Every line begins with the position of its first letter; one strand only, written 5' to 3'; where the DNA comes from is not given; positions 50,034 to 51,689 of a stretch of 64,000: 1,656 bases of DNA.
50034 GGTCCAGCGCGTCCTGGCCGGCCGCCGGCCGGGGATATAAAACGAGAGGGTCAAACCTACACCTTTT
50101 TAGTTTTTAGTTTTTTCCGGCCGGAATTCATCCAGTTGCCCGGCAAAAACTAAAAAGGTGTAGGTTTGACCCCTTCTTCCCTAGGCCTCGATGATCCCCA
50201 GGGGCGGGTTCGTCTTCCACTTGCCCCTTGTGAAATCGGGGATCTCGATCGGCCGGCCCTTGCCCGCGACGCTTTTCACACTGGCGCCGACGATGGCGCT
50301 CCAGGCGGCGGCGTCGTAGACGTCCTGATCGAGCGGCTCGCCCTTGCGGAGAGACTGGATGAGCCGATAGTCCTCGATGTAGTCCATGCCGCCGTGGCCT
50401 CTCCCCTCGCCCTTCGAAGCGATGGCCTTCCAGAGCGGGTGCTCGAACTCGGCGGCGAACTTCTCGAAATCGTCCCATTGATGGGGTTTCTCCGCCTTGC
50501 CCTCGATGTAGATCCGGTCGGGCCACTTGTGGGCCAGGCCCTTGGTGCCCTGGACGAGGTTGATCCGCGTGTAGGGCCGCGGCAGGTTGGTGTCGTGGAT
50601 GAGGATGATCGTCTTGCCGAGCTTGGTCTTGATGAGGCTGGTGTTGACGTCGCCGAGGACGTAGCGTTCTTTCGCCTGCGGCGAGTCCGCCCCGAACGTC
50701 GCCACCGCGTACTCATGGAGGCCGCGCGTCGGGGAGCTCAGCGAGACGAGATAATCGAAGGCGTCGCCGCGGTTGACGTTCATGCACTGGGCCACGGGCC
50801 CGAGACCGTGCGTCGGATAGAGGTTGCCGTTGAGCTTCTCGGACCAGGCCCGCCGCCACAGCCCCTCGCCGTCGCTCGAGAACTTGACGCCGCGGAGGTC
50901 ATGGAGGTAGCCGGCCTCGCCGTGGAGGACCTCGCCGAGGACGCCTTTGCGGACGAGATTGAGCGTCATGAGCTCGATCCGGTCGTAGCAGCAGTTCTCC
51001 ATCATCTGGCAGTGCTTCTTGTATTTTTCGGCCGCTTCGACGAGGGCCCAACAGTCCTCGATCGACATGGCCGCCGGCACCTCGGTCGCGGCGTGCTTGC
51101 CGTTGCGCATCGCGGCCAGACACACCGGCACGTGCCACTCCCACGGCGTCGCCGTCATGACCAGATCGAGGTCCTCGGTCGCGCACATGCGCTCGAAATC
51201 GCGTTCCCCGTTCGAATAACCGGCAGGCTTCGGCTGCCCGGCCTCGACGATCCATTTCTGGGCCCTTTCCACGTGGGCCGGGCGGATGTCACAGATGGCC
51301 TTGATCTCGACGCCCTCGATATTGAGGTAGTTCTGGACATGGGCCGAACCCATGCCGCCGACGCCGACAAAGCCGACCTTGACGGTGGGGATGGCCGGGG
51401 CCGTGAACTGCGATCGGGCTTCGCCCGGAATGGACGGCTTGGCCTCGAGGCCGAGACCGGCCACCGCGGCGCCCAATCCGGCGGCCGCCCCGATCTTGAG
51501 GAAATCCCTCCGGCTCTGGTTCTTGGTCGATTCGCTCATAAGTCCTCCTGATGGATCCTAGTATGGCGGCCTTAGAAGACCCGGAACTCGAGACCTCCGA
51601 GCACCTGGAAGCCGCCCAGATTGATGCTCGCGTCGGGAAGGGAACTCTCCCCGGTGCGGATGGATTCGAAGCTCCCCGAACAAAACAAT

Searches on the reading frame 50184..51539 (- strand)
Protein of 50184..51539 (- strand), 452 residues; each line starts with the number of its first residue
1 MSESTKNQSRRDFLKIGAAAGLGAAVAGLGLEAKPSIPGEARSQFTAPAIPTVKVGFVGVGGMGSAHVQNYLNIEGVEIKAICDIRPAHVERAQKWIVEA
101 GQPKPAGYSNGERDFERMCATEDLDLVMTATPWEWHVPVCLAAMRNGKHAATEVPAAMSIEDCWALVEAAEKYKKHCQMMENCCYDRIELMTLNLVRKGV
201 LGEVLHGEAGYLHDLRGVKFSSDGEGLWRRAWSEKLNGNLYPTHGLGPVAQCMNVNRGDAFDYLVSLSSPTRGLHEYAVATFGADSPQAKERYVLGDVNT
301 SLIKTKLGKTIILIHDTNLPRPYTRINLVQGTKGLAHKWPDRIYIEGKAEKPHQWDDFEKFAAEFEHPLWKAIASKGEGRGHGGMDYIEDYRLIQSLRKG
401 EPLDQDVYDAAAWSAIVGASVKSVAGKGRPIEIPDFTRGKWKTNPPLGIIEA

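Call 32: find_related_loci(query=window:50184-51539:-, collection=metagenome_contigs, flank=1200)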
Query window:50184-51539:- (452 aa) in metagenome_contigs; peptide patterns used: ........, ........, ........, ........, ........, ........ (x = any residue, [..] = any of these).
522 stretches matched a pattern; 451 encode a relative of the query (tblastn E <= 1e-3); the best 80 are kept; 80 distinct loci.
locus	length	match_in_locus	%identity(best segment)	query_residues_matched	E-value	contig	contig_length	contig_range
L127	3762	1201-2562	95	1-452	0e+0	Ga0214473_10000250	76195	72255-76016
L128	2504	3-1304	97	19-452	0e+0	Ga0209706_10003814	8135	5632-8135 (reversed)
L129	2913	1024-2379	94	1-452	0e+0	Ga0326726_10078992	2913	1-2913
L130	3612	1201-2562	90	1-452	0e+0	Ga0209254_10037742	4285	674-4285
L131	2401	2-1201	98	53-452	0e+0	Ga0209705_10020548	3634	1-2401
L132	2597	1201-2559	93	1-452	0e+0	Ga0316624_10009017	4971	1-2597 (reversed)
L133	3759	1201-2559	91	1-451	0e+0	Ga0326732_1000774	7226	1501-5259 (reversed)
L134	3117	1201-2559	91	1-451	0e+0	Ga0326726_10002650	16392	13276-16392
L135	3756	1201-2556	91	1-452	0e+0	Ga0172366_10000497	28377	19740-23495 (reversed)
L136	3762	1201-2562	92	1-452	0e+0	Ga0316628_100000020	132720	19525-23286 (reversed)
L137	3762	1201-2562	89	1-452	0e+0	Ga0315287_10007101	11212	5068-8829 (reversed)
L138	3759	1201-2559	90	1-452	0e+0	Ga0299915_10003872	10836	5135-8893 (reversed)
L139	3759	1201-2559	92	1-451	0e+0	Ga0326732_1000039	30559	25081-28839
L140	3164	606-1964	87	1-452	0e+0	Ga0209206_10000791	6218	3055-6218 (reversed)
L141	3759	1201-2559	92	1-451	0e+0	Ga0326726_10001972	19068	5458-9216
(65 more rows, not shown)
